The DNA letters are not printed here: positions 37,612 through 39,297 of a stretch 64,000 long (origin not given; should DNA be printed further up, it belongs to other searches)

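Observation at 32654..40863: Corrinoid methyltransferase island with a pyrrolysine-free MtmB-like enzyme in an mtmCBP-like arrangement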

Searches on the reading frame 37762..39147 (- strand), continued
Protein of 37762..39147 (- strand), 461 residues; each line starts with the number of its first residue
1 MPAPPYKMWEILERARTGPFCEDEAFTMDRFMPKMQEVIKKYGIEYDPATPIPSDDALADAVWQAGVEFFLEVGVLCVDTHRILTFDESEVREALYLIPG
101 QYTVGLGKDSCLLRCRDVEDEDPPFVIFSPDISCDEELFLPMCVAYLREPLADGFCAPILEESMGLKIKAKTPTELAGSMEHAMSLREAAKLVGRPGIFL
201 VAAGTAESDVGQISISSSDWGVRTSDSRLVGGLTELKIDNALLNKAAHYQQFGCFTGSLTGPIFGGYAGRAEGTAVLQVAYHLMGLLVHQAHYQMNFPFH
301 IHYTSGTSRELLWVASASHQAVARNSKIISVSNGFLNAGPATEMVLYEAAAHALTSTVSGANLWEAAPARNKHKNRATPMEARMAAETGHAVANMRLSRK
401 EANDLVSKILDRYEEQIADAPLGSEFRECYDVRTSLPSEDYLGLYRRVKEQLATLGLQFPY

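Call 28: find_encoding_contigs(protein=P0112, flank=10000, max_places=1)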
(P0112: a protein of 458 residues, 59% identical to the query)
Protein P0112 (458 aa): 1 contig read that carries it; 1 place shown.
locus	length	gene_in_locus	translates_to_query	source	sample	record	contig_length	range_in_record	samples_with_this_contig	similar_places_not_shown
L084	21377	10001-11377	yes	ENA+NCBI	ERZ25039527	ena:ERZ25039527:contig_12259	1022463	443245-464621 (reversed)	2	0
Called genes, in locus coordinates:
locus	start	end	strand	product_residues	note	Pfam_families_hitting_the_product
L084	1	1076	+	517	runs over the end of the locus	PF01039:Carboxyl_trans, PF03255:ACCA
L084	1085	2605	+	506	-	PF00289:Biotin_carb_N, PF02222:ATP-grasp, PF02786:CPSase_L_D2, PF07478:Dala_Dala_lig_C, PF02785:Biotin_carb_C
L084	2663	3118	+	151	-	PF25973:BSH_CzcB (faint), PF00364:Biotin_lipoyl, PF25917:BSH_RND (weak), PF25919:BSH_CusB, PF25964:BSH_ALG44 (faint), PF25984:BSH_YknX (faint)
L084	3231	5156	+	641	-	PF13520:AA_permease_2, PF02705:K_trans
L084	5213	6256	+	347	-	PF01208:URO-D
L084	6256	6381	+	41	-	-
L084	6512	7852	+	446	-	PF06253:MTTB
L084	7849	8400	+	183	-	PF06253:MTTB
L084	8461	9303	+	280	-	PF06253:MTTB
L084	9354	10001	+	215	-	PF02607:B12-binding_2, PF02310:B12-binding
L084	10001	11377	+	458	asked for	PF05369:MtmB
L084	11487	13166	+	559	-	PF00496:SBP_bac_5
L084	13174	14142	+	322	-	PF19300:BPD_transp_1_N, PF00528:BPD_transp_1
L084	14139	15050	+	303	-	PF00528:BPD_transp_1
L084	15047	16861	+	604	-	PF02463:SMC_N (faint), PF00005:ABC_tran, PF05621:TniB (faint), PF20720:nSTAND3 (faint), PF08352:oligo_HPY, PF13191:AAA_16, PF00005:ABC_tran, PF13401:AAA_22 (weak), +2 more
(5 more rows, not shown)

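Call 42: search_protein_representatives(protein=window:37762-39147:-)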
Query: 461 residues. Proteins with E-value up to 0.001 (for the whole library): 1048; up to 1e-10: 622; up to 1e-30: 231. The best 150 are listed.
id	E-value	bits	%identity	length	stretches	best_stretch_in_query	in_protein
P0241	6.9e-168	575.6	53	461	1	2-461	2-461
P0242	4.5e-109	381.7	42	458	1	9-459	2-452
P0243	1.1e-101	357.4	39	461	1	8-459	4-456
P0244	2.9e-95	336.2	39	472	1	7-457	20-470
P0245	1.3e-94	334.1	37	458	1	9-459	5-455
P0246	1.6e-92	327.2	38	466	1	9-459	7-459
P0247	3.2e-90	319.6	37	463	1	8-459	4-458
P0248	1.3e-89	317.6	37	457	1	8-459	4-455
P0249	2.6e-88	313.3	39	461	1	10-459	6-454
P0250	1.0e-86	308.1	37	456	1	9-458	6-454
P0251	5.8e-86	305.6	38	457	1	10-460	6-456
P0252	1.7e-85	304.0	37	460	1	10-459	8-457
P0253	1.9e-85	303.8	36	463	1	5-458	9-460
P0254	3.6e-85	302.9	37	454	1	7-459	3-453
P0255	3.9e-85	302.8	37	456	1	8-458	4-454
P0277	9.5e-72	258.7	34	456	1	7-458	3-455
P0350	1.8e-53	198.4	31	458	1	11-458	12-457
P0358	7.0e-52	193.2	30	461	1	10-461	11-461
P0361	2.6e-51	191.3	31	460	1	10-452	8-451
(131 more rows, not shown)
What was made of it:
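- The next representative is at 42% identity and 382 bits (call 42). The clade is separated from every other MtmB subfamily by a drop to 42% identity or less (call 42).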

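Call 44: list_cluster_members(proteins=[P0358, P0350, P0361, P0277, P0241, P0242, P0243, P0244, P0245, P0246])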
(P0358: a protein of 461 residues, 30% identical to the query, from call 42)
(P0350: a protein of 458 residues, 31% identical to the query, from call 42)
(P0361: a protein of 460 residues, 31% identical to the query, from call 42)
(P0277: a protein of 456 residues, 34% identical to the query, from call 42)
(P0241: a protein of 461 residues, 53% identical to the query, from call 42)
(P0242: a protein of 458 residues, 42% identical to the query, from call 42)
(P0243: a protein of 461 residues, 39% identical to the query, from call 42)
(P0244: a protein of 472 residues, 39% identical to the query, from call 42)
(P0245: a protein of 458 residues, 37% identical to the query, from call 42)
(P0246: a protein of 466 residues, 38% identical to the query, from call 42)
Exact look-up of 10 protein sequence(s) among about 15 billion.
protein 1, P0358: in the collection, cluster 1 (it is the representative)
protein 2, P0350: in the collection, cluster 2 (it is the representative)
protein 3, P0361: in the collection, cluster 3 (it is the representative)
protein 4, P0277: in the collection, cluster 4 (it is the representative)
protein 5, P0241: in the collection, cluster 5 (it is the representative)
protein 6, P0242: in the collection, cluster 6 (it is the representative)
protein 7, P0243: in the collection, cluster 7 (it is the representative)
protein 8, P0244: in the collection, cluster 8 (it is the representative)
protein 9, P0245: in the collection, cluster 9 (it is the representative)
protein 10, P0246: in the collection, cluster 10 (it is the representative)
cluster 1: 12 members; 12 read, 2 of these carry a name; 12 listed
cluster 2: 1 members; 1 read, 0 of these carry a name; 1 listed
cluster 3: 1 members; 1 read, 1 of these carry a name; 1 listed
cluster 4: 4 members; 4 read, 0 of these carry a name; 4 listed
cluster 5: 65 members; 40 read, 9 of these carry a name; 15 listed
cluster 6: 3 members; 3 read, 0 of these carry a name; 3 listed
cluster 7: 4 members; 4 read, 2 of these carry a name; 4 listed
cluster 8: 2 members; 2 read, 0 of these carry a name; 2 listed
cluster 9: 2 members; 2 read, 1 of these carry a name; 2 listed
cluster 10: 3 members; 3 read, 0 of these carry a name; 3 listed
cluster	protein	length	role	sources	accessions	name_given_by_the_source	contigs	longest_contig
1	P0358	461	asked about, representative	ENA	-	-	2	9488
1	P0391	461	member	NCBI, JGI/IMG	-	methylamine--corrinoid protein Co-methyltransferase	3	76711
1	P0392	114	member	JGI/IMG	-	methylamine--corrinoid protein Co-methyltransferase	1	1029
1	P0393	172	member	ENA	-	-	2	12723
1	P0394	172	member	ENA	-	-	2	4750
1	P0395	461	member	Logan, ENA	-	-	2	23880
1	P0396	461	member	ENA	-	-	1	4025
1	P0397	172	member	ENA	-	-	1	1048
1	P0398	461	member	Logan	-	-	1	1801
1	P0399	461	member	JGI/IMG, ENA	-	-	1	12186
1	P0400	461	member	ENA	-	-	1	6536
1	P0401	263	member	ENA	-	-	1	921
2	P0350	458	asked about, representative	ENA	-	-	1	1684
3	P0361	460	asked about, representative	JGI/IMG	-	methylamine--corrinoid protein Co-methyltransferase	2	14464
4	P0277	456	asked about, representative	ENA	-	-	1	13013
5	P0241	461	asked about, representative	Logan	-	-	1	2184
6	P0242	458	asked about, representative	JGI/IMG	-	-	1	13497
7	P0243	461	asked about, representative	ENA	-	-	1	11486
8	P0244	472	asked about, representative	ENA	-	-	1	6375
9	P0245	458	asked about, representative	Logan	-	-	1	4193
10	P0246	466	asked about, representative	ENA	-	-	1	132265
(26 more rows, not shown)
